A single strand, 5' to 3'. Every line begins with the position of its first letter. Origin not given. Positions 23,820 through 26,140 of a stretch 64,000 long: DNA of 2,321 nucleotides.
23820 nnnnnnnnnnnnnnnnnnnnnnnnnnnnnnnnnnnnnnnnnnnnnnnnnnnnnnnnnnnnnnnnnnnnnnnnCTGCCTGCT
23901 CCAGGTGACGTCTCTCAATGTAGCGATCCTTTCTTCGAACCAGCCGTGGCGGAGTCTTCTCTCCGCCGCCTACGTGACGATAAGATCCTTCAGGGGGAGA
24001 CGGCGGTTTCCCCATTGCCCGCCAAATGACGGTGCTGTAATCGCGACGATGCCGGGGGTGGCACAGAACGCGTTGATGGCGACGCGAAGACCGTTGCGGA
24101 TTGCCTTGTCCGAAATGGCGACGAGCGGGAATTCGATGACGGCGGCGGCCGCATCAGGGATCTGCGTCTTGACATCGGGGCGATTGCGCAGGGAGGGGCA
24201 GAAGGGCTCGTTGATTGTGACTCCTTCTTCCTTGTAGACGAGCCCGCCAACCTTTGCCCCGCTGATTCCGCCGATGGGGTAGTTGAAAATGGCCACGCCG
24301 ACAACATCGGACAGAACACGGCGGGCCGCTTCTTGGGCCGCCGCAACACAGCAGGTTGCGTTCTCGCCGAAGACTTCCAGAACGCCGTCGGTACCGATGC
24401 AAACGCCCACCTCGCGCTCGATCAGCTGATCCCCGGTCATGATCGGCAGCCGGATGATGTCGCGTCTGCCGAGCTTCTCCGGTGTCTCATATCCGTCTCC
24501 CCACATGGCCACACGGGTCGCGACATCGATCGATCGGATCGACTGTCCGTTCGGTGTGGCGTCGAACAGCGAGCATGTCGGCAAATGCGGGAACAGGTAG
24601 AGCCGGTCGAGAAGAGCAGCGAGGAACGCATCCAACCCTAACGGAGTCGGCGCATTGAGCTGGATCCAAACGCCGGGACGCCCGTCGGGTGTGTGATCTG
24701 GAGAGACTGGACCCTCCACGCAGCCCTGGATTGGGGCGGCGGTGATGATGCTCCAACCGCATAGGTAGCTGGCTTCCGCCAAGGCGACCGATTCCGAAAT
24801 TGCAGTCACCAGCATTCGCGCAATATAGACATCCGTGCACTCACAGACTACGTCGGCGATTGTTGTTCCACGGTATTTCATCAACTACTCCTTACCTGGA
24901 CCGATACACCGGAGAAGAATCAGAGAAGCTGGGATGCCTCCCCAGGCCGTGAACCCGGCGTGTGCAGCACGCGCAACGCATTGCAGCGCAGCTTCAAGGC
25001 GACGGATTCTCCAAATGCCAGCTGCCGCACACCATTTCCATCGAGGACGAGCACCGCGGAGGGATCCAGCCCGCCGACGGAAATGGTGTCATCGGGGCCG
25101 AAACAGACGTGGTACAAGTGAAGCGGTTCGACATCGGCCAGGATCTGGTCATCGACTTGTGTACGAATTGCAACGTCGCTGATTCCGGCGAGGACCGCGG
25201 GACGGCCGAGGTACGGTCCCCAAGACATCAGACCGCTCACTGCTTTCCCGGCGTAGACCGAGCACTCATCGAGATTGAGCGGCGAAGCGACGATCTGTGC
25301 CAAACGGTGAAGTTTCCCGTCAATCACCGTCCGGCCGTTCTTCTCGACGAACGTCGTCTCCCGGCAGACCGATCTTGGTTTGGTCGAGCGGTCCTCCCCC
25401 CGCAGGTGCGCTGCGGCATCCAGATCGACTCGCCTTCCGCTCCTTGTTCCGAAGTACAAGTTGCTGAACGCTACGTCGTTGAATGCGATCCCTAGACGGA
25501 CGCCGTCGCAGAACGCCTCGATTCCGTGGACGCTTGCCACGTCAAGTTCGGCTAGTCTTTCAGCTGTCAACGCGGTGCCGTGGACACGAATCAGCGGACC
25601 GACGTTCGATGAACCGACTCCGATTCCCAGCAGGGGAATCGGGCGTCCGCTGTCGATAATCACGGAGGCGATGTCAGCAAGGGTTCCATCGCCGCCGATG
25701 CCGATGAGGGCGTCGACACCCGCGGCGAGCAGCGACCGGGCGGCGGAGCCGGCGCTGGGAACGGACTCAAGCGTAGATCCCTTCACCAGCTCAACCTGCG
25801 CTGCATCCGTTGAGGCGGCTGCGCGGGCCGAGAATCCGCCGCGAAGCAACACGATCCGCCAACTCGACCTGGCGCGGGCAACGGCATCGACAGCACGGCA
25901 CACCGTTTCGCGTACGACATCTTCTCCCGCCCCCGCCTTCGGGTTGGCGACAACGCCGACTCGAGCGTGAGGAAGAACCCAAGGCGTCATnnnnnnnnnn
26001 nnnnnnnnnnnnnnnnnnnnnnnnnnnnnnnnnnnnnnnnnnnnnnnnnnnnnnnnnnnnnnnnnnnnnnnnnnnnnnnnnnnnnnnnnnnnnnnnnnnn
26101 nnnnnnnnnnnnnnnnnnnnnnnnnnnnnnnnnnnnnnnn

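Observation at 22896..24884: Ftr and Mch homologs embedded in a sugar/amidohydrolase catabolic operon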

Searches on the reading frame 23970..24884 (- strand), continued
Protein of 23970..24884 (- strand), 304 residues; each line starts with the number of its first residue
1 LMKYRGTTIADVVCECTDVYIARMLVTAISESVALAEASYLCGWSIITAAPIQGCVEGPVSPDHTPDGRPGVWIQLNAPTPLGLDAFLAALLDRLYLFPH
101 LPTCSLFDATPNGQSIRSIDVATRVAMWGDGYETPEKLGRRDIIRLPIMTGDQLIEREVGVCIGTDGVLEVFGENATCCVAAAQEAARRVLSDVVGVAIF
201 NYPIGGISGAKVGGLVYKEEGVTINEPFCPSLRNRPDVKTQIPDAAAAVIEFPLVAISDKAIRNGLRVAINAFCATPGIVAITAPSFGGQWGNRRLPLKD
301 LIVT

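Call 65: find_related_loci(query=A1, collection=metagenome_contigs, flank=10000)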
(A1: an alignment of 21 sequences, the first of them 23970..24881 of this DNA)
Query A1 (303 aa) in metagenome_contigs; peptide patterns used: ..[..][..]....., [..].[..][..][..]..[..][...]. (x = any residue, [..] = any of these).
383 stretches matched a pattern; 35 encode a relative of the query (tblastn E <= 1e-3); 34 distinct loci.
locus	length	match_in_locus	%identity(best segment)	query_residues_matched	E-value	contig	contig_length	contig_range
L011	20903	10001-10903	84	1-301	3e-174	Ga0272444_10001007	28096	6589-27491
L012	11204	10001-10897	66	1-301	2e-134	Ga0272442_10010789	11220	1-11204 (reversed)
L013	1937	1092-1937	69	1-284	6e-142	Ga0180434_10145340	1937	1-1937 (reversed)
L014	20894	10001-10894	66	1-301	1e-128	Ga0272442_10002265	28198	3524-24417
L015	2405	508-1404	61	1-301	5e-135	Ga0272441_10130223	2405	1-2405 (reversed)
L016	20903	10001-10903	64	1-303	1e-127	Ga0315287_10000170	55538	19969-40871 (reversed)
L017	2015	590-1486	62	1-301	9e-136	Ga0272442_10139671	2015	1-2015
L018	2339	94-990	61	1-301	1e-134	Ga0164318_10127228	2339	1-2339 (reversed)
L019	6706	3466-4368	64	1-303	1e-126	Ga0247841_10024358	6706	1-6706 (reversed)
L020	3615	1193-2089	61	1-301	2e-129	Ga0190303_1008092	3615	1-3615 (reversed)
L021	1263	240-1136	63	1-301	2e-137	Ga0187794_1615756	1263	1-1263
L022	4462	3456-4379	62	1-301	2e-126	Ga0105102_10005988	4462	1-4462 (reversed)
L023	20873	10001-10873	64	1-294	8e-125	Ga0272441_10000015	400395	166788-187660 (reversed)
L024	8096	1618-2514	64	3-303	4e-124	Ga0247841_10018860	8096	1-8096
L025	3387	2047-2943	61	1-301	1e-127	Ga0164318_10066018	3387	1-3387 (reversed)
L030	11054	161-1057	51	1-301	2e-105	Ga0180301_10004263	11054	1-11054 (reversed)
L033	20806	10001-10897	49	1-301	2e-99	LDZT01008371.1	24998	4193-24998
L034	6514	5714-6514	55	1-267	6e-97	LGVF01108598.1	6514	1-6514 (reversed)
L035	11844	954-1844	48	1-298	9e-97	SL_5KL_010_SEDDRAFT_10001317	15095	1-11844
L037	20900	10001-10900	50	1-301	2e-95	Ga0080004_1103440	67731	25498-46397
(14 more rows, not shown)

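Call 69: search_protein_families(library=pfam, proteins=[L033:42-920:+, L033:991-2001:+, L033:2094-3167:+, L033:3168-4097:+, L033:7892-8878:+, L033:8875-9852:+, L033:12537-13571:+, L033:13547-14482:+, L033:14740-15765:+, L033:18480-19634:+], max_evalue=0.0001)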
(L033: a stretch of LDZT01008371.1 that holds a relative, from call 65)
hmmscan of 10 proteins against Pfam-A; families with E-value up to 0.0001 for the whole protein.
L033:42-920:+ (292 aa): 1 family
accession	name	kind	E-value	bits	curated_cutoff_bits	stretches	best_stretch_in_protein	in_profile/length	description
PF00005.33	ABC_tran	-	8.1e-16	59.3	25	1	55-212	1-137/137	ABC transporter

L033:991-2001:+ (336 aa): 1 family
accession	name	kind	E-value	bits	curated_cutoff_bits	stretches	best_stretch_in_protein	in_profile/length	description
PF02608.20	Bmp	-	1.2e-62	212.1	24.1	1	31-324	3-299/301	ABC transporter substrate-binding protein PnrA-like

L033:2094-3167:+ (357 aa): 1 family
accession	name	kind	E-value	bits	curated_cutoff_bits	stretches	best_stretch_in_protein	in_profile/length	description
PF02653.21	BPD_transp_2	-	4.8e-37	128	26.8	1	63-338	3-268/269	Branched-chain amino acid transport system / permease component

L033:3168-4097:+ (309 aa): 1 family
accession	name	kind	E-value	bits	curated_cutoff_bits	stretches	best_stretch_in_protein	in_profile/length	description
PF02653.21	BPD_transp_2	-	1.2e-35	123.4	26.8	1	13-289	5-269/269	Branched-chain amino acid transport system / permease component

L033:7892-8878:+ (328 aa): 2 families
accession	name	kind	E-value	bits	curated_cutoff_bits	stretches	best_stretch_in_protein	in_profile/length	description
PF00676.26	E1_dh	-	2.3e-77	260.3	22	1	13-313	1-300/300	Dehydrogenase E1 component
PF13292.11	DXP_synthase_N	-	7.2e-08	32.5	21.2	1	118-209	115-206/274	1-deoxy-D-xylulose-5-phosphate synthase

L033:8875-9852:+ (325 aa): 2 families
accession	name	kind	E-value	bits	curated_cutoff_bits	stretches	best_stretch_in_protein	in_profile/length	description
PF02779.29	Transket_pyr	-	6.8e-46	156.5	27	1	3-178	2-173/174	Transketolase, pyrimidine binding domain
PF02780.25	Transketolase_C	-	3.7e-38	130.7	25.9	1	193-315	1-124/124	Transketolase, C-terminal domain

L033:12537-13571:+ (344 aa): 1 family
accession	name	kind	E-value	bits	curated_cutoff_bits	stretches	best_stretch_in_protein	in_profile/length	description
PF02653.21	BPD_transp_2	-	9.6e-34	117.2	26.8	1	52-326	3-268/269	Branched-chain amino acid transport system / permease component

L033:13547-14482:+ (311 aa): 1 family
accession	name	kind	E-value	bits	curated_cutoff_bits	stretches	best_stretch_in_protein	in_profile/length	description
PF02653.21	BPD_transp_2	-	7.2e-30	104.5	26.8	1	19-286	4-264/269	Branched-chain amino acid transport system / permease component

L033:14740-15765:+ (341 aa): 1 family
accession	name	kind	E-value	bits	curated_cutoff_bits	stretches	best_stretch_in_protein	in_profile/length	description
PF02608.20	Bmp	-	5.1e-45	154.2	24.1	1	29-325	4-289/301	ABC transporter substrate-binding protein PnrA-like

L033:18480-19634:+ (384 aa): 9 families
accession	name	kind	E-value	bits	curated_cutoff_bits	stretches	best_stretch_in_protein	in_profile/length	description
PF01266.30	DAO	-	5.3e-59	201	27.9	1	9-361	2-351/353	FAD dependent oxidoreductase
PF07992.20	Pyr_redox_2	-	2.8e-10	40.5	26.1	1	7-42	1-36/291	Pyridine nucleotide-disulphide oxidoreductase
PF13450.12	NAD_binding_8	-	2.9e-07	31.1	21.9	1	11-42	1-32/68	NAD(P)-binding Rossmann-like domain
PF00890.30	FAD_binding_2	-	6.3e-07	29.4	20.4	1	9-49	2-45/414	FAD binding domain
PF01494.25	FAD_binding_3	-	4.1e-06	26.7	22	1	7-41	2-36/349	FAD binding domain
PF01946.23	Thi4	-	7.3e-06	25.8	26.2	1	7-51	18-61/235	Thi4 family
PF01134.28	GIDA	-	3.6e-05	23.5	22.1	0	8-36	1-29/391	Glucose inhibited division protein A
PF12831.13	FAD_oxidored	-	5.1e-05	23.2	27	0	8-55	1-48/416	FAD dependent oxidoreductase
PF03486.20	HI0933_like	-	9.9e-05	22.3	50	0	8-39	2-33/244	HI0933-like protein Rossmann domain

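Call 70: search_protein_families(library=pfam, proteins=[L037:520-1410:-, L037:1736-2308:-, L037:2322-3692:-, L037:4089-4862:-, L037:4863-6026:-, L037:7328-8515:+, L037:15877-17337:-, L037:17415-18308:-, L037:19872-20441:+, L037:82-534:+], max_evalue=0.0001)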
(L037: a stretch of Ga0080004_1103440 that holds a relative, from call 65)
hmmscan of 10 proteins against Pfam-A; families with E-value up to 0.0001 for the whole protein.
L037:520-1410:- (296 aa): 5 families
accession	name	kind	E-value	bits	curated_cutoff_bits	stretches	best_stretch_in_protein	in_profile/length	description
PF13793.12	Pribosyltran_N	-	2.1e-31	108.6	25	1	5-121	1-117/117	N-terminal domain of ribose phosphate pyrophosphokinase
PF14572.12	Pribosyl_synth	-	2.5e-14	54.1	27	1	211-284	80-153/184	Phosphoribosyl synthetase-associated domain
PF00156.33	Pribosyltran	-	1.3e-12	47.7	26.3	1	151-251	18-124/158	Phosphoribosyl transferase domain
PF14681.12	UPRTase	-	1.5e-05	25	27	1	211-268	117-174/206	Uracil phosphoribosyltransferase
PF15609.12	PRTase_2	-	7.9e-05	22.7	28.8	0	213-247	118-152/188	Phosphoribosyl transferase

L037:1736-2308:- (190 aa): 4 families
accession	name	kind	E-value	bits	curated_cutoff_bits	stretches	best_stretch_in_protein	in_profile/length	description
PF13412.12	HTH_24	-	6.5e-13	48.5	21.9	1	46-93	1-48/48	Winged helix-turn-helix DNA-binding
PF01037.27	AsnC_trans_reg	-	1.2e-10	41.6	25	1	112-182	1-73/73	Lrp/AsnC ligand binding domain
PF13404.12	HTH_AsnC-type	-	1.8e-10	40.9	27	1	46-87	1-42/42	AsnC-type helix-turn-helix domain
PF25212.1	HVO_A0114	-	1.3e-05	25.3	27.6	1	47-94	21-68/84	HVO_A0114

L037:2322-3692:- (456 aa): 1 family
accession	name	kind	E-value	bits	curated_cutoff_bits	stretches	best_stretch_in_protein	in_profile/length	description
PF00202.27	Aminotran_3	-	6.7e-102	341.6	30.5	1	47-449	10-403/403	Aminotransferase class-III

L037:4089-4862:- (257 aa): 2 families
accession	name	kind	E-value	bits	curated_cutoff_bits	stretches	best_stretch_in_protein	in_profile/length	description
PF21948.1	LplA-B_cat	-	6.1e-49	167.1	27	1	13-214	1-199/200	Lipoyl protein ligase A/B catalytic domain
PF03099.24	BPL_LplA_LipB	-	4.5e-05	23.8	21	1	57-162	15-132/133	Biotin/lipoate A/B protein ligase family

L037:4863-6026:- (387 aa): 3 families
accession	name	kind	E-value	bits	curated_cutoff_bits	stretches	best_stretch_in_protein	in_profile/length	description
PF00198.28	2-oxoacid_dh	-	7.6e-85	284.5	23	1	158-383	4-230/232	2-oxoacid dehydrogenases acyltransferase (catalytic domain)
PF02817.22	E3_binding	-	4.7e-16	59.2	23.7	1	111-146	1-36/36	e3 binding domain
PF00364.28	Biotin_lipoyl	-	4.1e-13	49.4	22.1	1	3-72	2-71/73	Biotin-requiring enzyme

L037:7328-8515:+ (395 aa): 3 families
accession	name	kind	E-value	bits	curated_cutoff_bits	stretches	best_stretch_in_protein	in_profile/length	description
PF07690.21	MFS_1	-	3e-52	178.1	33.4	2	17-221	2-216/347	Major Facilitator Superfamily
PF12832.13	MFS_1_like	-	1.3e-12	48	25.2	1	16-164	217-366/373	MFS_1 like family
PF13347.12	MFS_2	-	2.9e-07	29.8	27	1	12-159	225-377/427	MFS/sugar transport protein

L037:15877-17337:- (486 aa): 2 families
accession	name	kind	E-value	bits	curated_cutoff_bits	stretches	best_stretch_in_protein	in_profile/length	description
PF00149.33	Metallophos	-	1.8e-17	64.9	21.5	1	171-344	21-191/191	Calcineurin-like phosphoesterase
PF16656.11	Pur_ac_phosph_N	-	3.6e-16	59.9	30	1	40-136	1-93/93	Purple acid Phosphatase, N-terminal domain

L037:17415-18308:- (297 aa): 6 families
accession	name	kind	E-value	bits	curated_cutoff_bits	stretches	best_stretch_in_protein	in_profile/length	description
PF00665.32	rve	-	2.8e-15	56.9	32.6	1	139-241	3-102/102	Integrase core domain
PF13565.12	HTH_32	-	2.6e-09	37.9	33.7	1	41-114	1-73/73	Homeodomain-like domain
PF13384.12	HTH_23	-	4.6e-08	33.1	24.6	1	18-50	10-42/50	Homeodomain-like domain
PF13683.12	rve_3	-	9.3e-08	32.2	26.5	1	230-285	2-67/67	Integrase core domain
PF13518.12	HTH_28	-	6e-06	26.7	25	1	27-63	14-50/52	Helix-turn-helix domain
PF24764.1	rva_4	-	1.2e-05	25.5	26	1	139-207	6-76/194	Integrase core domain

L037:19872-20441:+ (189 aa): 0 families

L037:82-534:+ (150 aa): 0 families

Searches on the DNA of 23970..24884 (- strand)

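Call 75: search_rna_families(sources=[L005, L007, L010, L030, L033, L034, L037, L036], threshold=gathering)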
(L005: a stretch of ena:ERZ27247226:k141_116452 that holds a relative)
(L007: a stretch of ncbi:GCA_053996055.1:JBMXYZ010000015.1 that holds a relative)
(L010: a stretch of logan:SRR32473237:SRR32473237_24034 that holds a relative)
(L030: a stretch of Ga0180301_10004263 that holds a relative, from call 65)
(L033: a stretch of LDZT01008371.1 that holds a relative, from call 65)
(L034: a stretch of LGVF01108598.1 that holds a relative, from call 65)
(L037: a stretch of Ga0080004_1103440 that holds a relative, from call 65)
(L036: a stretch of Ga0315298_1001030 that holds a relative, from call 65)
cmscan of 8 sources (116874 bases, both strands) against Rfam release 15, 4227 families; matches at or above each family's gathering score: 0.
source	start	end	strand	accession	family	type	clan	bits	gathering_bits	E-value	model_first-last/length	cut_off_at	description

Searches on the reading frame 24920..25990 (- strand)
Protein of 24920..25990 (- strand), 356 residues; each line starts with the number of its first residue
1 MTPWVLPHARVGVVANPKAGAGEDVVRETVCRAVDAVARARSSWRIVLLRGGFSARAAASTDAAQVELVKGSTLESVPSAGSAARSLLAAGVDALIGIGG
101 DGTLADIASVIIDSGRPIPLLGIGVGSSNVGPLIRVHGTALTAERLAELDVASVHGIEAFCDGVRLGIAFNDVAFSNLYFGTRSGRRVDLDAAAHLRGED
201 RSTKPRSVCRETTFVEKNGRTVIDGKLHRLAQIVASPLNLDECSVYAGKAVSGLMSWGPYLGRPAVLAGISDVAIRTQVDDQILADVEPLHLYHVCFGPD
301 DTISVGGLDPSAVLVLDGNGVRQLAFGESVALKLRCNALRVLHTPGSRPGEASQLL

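Call 3: search_protein_families(library=pfam, proteins=[window:24920-25990:-], max_evalue=0.01)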
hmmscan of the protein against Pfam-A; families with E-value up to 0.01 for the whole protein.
window:24920-25990:- (356 aa): 2 families
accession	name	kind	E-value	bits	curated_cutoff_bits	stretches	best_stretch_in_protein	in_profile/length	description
PF00781.29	DAGK_cat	-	1.3e-06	28.5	23.6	1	66-130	43-94/125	Diacylglycerol kinase catalytic domain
PF01513.26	NAD_kinase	-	7.2e-06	26.8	25.5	1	79-128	60-107/130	ATP-NAD kinase N-terminal domain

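Call 4: search_protein_families(library=ncbifam, proteins=[window:24920-25990:-], max_evalue=0.01)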
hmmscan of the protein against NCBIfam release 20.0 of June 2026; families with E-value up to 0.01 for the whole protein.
window:24920-25990:- (356 aa): 7 families
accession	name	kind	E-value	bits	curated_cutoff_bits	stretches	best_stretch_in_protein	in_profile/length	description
NF002306.0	PRK01231.1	equivalog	0.00082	18.6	316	1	81-127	56-100/299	NAD(+) kinase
NF002033.0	PRK00861.1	subfamily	0.00092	17.9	293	1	79-124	54-99/328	putative lipid kinase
NF009025.0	PRK12361.1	equivalog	0.0013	17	505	1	79-124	284-329/546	hypothetical protein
NF002521.0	PRK01911.1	equivalog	0.0029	17.1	309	1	88-127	61-98/292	NAD kinase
NF002984.0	PRK03708.1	equivalog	0.0038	16.7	326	1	74-172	39-137/277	NAD(+) kinase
TIGR02483.1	PFK_mixed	subfamily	0.004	16.3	430.55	0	83-122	86-123/325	phosphofructokinase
NF009604.0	PRK13057.1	equivalog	0.0075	15.2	274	0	61-125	33-95/302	lipid kinase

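Call 45: search_solved_structures(query=window:24920-25990:-, max_evalue=0.01)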
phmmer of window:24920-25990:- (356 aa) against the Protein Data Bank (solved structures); distinct sequences matched with E-value up to 0.01: 0.

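Call 72: find_homologous_proteins(query=window:24920-25990:-, max_evalue=0.001)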
Query window:24920-25990:- (356 aa): 23 proteins with E <= 0.001 among 8000 candidates.
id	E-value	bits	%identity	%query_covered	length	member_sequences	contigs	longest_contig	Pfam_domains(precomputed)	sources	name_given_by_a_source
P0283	5.5e-227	771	100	100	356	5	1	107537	PF01513.27,PF00781.30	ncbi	-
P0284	8.6e-148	510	68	100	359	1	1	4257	PF00781.30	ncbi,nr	ncbi:hypothetical protein JW848_03770, partial [Candidatus Bipolaricaulota bacterium]|nr:hypothetica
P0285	5.2e-133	462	65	97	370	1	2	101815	PF01513.27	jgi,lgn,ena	-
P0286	1.0e-126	441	61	100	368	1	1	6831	PF01513.27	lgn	-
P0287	4.6e-126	439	62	97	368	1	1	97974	PF00781.30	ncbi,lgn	-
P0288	5.0e-82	294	46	96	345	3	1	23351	PF01513.27,PF00781.30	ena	-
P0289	8.0e-80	287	46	94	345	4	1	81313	PF01513.27,PF00781.30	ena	-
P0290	2.0e-76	276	46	99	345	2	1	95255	-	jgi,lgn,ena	-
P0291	3.0e-75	272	45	93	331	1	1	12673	-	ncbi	-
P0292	1.1e-71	260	44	95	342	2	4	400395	PF01513.27,PF00781.30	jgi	-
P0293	2.3e-68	249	45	94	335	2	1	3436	PF00781.30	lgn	-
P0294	2.4e-68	249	45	90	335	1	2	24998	-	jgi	-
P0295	5.4e-65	238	44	95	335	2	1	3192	-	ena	-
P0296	9.1e-65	237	46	87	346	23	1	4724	PF00781.30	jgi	-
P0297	4.8e-63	232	44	96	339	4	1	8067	PF01513.27,PF00781.30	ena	-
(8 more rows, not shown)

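Call 77: predict_structure(alignment_id=A2)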
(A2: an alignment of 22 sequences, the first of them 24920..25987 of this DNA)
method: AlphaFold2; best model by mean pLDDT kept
length: 355 residues; sequences in the alignment: 22
mean_pLDDT: 85.7   pTM: 0.87
mean pLDDT of the five models: 85.7, 85.4, 85.1, 83.6, 76.7
residues with pLDDT >= 90: 203; 70-90: 102; 50-70: 36; < 50: 14
segments of 3 or more residues with pLDDT < 50: 246-249, 347-355
pLDDT, mean of each block of 10 residues (from residue 1): 75 89 92 92 93 90 84 75 95 94 94 94 76 87 88 94 94 89 79 91 92 98 95 84 48 64 88 76 81 92 97 92 95 95 62 38
secondary structure, 60 per line:
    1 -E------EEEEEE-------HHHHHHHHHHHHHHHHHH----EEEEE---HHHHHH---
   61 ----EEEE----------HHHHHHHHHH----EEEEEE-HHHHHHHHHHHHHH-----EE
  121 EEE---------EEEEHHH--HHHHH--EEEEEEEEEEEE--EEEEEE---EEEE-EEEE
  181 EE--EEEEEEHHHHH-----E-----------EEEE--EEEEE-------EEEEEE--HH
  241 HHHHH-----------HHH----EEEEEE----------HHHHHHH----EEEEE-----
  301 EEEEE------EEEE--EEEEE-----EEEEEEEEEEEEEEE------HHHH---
elements in order: E9-14 H22-39 E44-48 H52-57 E65-68 H79-88 E93-98 H100-113 E119-123 E133-136 H142-146 E149-160 E163-168 E172-175 E177-182 E185-190 H191-195 E213-216 E219-223 E231-236 H239-245 E264-269 H280-286 E291-295 E301-305 E312-315 E318-322 E328-342 H349-352

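Call 79: fold_search(model_id=the predicted structure, library=pdb)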
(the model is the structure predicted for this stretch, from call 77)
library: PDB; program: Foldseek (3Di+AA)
matches with E <= 10: 1782; with E <= 0.001: 118
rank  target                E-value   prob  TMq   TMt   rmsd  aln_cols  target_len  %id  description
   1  7qvs_A                1.7e-15  1.00  0.54  0.65   5.6       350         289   14  Pseudomonas aeruginosa nicotinamide adenine dinucleotide kinase (NADK) structure in complex with NADP (released 2022-09-14)
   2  1u0r_C                2.0e-15  1.00  0.54  0.65   5.9       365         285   16  Crystal structure of Mycobacterium tuberculosis NAD kinase (released 2004-08-31)
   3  7mh7                  7.2e-15  1.00  0.54  0.64   6.6       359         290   14  crystal structure of NAD kinase from Pseudomonas aeruginosa PAO1 (released 2021-04-21)
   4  1u0r_D                1.5e-14  1.00  0.56  0.64   6.4       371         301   15  Crystal structure of Mycobacterium tuberculosis NAD kinase (released 2004-08-31)
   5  1u0r_A                1.6e-13  1.00  0.53  0.64   6.6       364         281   16  Crystal structure of Mycobacterium tuberculosis NAD kinase (released 2004-08-31)
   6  3afo_B                2.0e-13  1.00  0.55  0.57   6.0       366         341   10  Crystal Structure of Yeast NADH Kinase complexed with NADH (released 2011-03-16)
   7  1u0t_B                3.1e-13  1.00  0.52  0.64   6.3       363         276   14  Crystal structure of Mycobacterium tuberculosis NAD kinase (released 2004-08-31)
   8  7qvs_B                3.7e-13  1.00  0.52  0.63   6.3       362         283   14  Pseudomonas aeruginosa nicotinamide adenine dinucleotide kinase (NADK) structure in complex with NADP (released 2022-09-14)
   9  3afo_A                4.5e-13  1.00  0.57  0.56   6.5       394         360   10  Crystal Structure of Yeast NADH Kinase complexed with NADH (released 2011-03-16)
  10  4hao_B                4.8e-13  1.00  0.54  0.66   6.5       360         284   15  Crystal Structure of Inorganic Polyphosphate/ATP-NAD Kinase from Yersinia pestis CO92 (released 2012-10-10)
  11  1u0t_A                5.8e-13  1.00  0.48  0.61   7.2       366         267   14  Crystal structure of Mycobacterium tuberculosis NAD kinase (released 2004-08-31)
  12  1y3h_A                7.4e-13  1.00  0.49  0.63   5.8       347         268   15  Crystal Structure of Inorganic Polyphosphate/ATP-NAD kinase from Mycobacterium tuberculosis (released 2005-01-18)
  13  4hao_A                1.6e-12  1.00  0.56  0.68   6.1       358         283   13  Crystal Structure of Inorganic Polyphosphate/ATP-NAD Kinase from Yersinia pestis CO92 (released 2012-10-10)
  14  2an1_B                1.8e-12  1.00  0.54  0.67   5.8       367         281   11  Structural Genomics, The crystal structure of a putative kinase from Salmonella typhimurim LT2 (released 2005-09-27)
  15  4l02_B                2.7e-12  1.00  0.56  0.58   5.8       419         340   13  Crystal Structure of SphK1 with inhibitor (released 2013-07-24)
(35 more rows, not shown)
